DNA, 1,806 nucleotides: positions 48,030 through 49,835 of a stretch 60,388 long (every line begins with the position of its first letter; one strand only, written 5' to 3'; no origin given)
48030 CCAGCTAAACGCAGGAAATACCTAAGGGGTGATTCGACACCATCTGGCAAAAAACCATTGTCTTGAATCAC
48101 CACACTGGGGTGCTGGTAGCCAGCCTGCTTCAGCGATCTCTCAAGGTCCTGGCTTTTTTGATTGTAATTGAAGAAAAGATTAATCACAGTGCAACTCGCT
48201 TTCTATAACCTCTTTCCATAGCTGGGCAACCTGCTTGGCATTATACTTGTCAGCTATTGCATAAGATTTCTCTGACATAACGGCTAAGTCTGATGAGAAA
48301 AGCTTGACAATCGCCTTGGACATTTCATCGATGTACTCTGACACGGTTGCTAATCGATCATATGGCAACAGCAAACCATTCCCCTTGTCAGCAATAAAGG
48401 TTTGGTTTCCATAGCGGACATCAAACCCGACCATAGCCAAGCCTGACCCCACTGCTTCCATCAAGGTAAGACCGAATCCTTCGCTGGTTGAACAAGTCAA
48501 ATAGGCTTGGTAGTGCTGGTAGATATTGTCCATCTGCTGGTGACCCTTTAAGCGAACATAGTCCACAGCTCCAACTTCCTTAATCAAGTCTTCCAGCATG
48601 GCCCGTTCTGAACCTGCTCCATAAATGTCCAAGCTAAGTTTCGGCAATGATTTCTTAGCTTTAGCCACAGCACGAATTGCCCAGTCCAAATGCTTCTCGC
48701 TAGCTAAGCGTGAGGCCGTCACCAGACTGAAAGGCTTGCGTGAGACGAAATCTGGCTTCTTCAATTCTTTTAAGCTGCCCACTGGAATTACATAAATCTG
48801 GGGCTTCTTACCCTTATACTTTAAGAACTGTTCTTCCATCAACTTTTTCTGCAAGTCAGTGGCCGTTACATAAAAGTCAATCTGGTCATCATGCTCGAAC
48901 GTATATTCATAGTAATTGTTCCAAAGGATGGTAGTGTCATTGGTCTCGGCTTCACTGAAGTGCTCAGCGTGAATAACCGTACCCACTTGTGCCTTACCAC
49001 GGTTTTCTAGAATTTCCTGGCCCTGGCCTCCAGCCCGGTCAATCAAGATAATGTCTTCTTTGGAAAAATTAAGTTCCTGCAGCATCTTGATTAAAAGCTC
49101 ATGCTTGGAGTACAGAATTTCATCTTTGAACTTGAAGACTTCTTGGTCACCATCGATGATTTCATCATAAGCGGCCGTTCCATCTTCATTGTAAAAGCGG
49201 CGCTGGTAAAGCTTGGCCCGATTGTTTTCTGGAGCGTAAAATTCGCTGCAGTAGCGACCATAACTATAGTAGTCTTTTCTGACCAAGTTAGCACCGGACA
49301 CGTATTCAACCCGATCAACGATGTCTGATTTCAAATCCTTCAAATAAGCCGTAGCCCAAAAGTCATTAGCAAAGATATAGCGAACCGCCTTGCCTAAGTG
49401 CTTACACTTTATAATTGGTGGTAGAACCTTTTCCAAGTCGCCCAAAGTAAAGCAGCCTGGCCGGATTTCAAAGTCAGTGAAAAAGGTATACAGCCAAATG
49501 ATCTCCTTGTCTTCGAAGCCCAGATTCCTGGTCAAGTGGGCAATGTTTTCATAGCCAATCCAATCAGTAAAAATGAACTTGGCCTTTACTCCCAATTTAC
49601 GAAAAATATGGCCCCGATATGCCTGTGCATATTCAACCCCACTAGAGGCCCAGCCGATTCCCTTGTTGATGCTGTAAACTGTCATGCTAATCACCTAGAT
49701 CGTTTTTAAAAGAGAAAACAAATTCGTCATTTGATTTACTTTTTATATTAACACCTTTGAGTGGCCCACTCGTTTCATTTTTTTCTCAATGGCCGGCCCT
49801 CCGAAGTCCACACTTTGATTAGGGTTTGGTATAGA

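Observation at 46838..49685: Phage-borne gtfA-gtfB: the two-subunit protein O-GlcNAc transferase normally linked to serine-rich adhesin / accessory-Sec loci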

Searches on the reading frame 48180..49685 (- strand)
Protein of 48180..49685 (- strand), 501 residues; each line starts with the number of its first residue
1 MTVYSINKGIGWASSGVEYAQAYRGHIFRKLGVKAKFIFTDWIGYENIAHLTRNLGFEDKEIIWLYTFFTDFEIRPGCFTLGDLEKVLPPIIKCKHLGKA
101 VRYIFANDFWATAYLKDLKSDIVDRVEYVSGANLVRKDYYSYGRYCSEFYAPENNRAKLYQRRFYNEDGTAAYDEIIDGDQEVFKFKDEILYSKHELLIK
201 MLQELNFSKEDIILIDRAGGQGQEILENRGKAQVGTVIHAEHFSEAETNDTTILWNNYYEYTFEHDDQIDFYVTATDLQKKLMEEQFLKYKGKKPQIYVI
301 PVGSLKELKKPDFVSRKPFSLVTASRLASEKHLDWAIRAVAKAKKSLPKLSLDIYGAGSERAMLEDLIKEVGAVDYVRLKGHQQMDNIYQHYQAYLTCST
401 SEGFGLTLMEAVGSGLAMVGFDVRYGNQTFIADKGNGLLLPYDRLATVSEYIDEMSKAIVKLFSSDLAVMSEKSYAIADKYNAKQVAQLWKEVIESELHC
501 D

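Call 3: search_protein_families(library=ncbifam, proteins=[window:48180-49685:-], max_evalue=0.01)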
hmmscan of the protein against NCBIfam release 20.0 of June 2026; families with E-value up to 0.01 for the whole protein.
window:48180-49685:- (501 aa): 21 families
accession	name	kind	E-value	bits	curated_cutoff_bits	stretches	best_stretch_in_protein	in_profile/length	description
TIGR02918.1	TIGR02918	equivalog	4.3e-213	708.5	574.6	1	1-495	1-498/500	accessory Sec system glycosyltransferase GtfA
NF047880.1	glyco_SdgA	exception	1.8e-35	122.5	800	1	187-494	194-487/488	serine-aspartate repeat adhesin O-glycosyltransferase SdgA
NF047881.1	glyco_SdgB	exception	9.8e-32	110.3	800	1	4-494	3-493/496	serine-aspartate repeat adhesin O-glycosyltransferase SdgB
NF049988.1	MGlcDAGSynMgs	equivalog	1.7e-14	54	400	1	309-496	204-390/398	alpha-monoglucosyldiacylglycerol synthase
TIGR03088.1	stp2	hypoth_equivalog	7.3e-13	48.3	409.05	1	306-455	182-335/374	TIGR03088 family PEP-CTERM/XrtA system glycosyltransferase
NF041876.1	EPS_EpsE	equivalog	3.8e-12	46.2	400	1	282-458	172-361/389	exopolysaccharide biosynthesis GT4 family glycosyltransferase EpsE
NF050063.1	ProtGlycPglJ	equivalog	2.1e-11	43.6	500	1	299-456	176-330/363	N-acetylgalactosamine-N,N'-diacetylbacillosaminyl-diphospho-undecaprenol 4-alpha-N-acetylgalactosaminyltransferase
NF007396.0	PRK09922.1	equivalog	3e-09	36.2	385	1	319-484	185-346/361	lipopolysaccharide 1,6-galactosyltransferase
TIGR03999.1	thiol_BshA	equivalog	1.6e-08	33.9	273.7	1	336-489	217-365/375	N-acetyl-alpha-D-glucosaminyl L-malate synthase BshA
NF038255.1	exopoly_VpsD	equivalog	1.7e-07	30.5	300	1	308-423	193-314/381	VpsD family glycosyltransferase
NF050056.1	ProtGlycPglH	equivalog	5e-06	25.8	600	1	321-495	182-351/354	GalNAc-alpha-(1->4)-GalNAc-alpha-(1->3)-diNAcBac-PP-undecaprenol alpha-1,4-N-acetyl-D-galactosaminyltransferase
NF038229.1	Glyco4_Geo_Pelo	equivalog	7.8e-06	25.1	400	1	335-440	178-285/338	GPMC system family 4 glycosyltransferase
TIGR03449.1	mycothiol_MshA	equivalog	1.9e-05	23.8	462.5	1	325-488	227-394/406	D-inositol-3-phosphate glycosyltransferase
TIGR04157.1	glyco_rSAM_CFB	subfamily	2.7e-05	23.4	400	1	321-486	230-398/406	TIGR04157 family glycosyltransferase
NF053787.1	GlcN_PG_synth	equivalog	8.4e-05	21.6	480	1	321-482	200-344/361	N-acetylglucosaminyl phosphatidylglycerol synthase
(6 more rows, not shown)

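Call 4: search_protein_families(library=pfam, proteins=[window:48180-49685:-], max_evalue=0.01)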
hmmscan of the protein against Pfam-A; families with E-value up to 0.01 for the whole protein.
window:48180-49685:- (501 aa): 4 families
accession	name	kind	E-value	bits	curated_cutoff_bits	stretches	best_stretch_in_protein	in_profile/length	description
PF22145.1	GtfA_EBD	-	2.3e-36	124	27.9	1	95-188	3-97/97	GtfA extended beta-sheet domain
PF00534.26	Glycos_transf_1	-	3.6e-22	79.1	26.4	1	316-455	13-155/172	Glycosyl transferases group 1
PF13692.12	Glyco_trans_1_4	-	1.2e-18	68.2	27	1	320-451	3-135/142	Glycosyl transferases group 1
PF20706.3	GT4-conflict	-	3.9e-05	23.2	26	1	293-416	171-306/385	Family 4 Glycosyltransferase in conflict systems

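Call 5: search_solved_structures(query=window:48180-49685:-, max_evalue=0.001, show_alignments=1)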
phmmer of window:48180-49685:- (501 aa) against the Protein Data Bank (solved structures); distinct sequences matched with E-value up to 0.001: 16.
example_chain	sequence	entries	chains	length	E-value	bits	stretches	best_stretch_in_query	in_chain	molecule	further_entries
5e9t_A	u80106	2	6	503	1.8e-163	548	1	2-495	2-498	Glycosyltransferase Gtf1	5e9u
4pqg_A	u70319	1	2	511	1.5e-159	535.1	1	1-499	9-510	Glycosyltransferase Gtf1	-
7ec1_A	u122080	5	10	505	1.1e-24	90.3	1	4-456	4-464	Glycosyl transferase, group 1 family protein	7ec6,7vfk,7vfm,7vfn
7ec3_A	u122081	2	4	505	1.1e-24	90.3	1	4-456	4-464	Glycosyl transferase, group 1 family protein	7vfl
7ec7_A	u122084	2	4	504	1.2e-24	90.2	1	4-456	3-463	Glycosyl transferase, group 1 family protein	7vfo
7qnt_AAA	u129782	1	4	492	1.7e-15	60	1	185-492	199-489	TarM(Se)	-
7qd7_AAA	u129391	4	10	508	2.8e-15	59.3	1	185-492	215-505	TarM(Se)_G117R | TarM(Se)_G117R-4RboP | TarM(Se)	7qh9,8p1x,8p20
4x7m_A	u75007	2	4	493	6.8e-14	54.7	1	196-493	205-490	TarM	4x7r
4x6l_A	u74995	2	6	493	7e-14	54.7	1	196-493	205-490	TarM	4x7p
4wac_A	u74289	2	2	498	7.2e-14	54.6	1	196-493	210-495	Glycosyl transferase, group 1 family protein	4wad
6d9t_A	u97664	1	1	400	3.6e-07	32.5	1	320-445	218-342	Glycosyl transferase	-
6n1x_A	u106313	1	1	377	3.7e-07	32.5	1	320-444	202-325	Glycosyltransferase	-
5d00_A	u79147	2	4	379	3.4e-05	26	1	347-440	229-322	N-acetyl-alpha-D-glucosaminyl L-malate synthase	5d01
9dcm_B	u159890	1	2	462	0.00093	21.3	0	321-496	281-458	Sucrose-phosphate synthase-like protein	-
8vrf_B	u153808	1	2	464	0.00094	21.3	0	321-496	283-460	Sucrose-phosphate synthase-like protein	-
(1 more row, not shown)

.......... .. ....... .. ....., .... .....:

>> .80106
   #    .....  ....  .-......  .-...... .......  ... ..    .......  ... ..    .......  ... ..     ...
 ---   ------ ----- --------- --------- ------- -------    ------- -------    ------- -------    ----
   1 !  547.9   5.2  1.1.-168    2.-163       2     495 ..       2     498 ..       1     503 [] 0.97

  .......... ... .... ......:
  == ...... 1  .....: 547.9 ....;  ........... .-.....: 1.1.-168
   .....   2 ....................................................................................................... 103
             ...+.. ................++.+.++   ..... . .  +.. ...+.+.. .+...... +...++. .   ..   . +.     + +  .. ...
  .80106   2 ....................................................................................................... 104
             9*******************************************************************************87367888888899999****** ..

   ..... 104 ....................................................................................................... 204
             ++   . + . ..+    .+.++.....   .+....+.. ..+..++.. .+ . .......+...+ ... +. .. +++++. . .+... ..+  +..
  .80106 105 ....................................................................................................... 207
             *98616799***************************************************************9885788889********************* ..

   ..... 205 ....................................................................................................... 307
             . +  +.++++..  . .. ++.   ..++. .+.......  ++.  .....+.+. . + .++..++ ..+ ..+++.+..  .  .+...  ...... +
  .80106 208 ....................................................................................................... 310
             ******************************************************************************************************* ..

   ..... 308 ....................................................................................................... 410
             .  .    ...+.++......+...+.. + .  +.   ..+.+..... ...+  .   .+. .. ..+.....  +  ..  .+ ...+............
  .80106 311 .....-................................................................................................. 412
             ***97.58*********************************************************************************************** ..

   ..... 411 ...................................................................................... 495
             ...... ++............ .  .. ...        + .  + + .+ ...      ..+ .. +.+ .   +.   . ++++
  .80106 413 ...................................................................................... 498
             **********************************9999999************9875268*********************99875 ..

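Call 13: search_dna_similar(query=window:48180-49685:-, collection=phages, mode=protein, max_rows=40, max_evalue=1e-10)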
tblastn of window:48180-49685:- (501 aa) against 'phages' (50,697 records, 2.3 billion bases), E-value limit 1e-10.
Records with a match: 4; places in all: 4; records where one place covers at least 80% of the query: 3.
Best place of each record, by identity: <60% 4.
By first word of the organism name: Staphylococcus 3; Bacteriophage 1.
By host as written in the record: Staphylococcus aureus 3; - 1.
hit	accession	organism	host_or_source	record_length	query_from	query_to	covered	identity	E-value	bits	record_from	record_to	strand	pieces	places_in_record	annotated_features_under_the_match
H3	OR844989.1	Staphylococcus phage SA 1306 Kay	Staphylococcus aureus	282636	1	499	100%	48.2%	5e-154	491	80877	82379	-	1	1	record has no annotation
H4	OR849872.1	Staphylococcus phage SA 1298 Kay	Staphylococcus aureus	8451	1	499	100%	48.0%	2e-153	489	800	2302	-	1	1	record has no annotation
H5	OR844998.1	Staphylococcus phage SA 1306 Kay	Staphylococcus aureus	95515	4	440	87%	24.4%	2e-18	95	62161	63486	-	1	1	record has no annotation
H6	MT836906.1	Bacteriophage sp.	human fecal samples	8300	295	490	39%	29.6%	2e-11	73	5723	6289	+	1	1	record has no annotation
